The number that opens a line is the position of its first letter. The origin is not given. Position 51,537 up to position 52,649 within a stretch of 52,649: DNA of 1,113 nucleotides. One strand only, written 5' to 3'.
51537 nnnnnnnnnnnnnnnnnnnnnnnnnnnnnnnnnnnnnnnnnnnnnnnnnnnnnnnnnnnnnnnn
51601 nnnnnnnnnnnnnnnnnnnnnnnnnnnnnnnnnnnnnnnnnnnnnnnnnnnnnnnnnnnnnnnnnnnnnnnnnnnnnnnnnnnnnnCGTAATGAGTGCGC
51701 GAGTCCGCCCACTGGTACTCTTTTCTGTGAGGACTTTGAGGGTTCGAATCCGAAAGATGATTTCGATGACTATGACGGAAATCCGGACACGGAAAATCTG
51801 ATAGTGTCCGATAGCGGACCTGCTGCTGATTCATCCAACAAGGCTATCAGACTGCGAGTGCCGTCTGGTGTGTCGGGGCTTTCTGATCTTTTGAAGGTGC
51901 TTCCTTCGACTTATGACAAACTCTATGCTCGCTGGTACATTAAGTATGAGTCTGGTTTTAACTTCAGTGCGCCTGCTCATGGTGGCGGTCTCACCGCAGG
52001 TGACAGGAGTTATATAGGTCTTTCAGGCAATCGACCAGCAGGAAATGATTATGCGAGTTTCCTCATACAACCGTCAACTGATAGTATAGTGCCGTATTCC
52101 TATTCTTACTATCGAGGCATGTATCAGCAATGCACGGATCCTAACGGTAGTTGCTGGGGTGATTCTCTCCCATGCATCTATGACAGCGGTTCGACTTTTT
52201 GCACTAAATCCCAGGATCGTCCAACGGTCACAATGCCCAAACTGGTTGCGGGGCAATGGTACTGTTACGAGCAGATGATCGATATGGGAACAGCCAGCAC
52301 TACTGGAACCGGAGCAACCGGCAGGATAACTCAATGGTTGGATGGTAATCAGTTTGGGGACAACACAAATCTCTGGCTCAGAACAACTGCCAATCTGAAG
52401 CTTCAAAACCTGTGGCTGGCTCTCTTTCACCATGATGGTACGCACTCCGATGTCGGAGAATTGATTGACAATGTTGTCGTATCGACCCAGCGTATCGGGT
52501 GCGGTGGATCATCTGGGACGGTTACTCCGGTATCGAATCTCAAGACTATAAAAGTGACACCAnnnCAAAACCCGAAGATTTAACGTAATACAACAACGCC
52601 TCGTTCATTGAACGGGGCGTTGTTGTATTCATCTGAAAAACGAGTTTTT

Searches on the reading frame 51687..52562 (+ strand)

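Call 54: search_protein_families(library=pfam, proteins=[window:51687-52562:+], max_evalue=1)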
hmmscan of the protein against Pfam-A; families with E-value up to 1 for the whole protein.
seq(292 aa): 2 families
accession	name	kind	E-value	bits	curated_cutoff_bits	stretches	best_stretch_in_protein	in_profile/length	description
PF21294.4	Polysacc_lyase_14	-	0.022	14.9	27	1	186-248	137-195/215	Polysaccharide lyase 14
PF24300.1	KWL1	-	0.068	13.2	27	1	128-190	25-86/202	Kiwellin-1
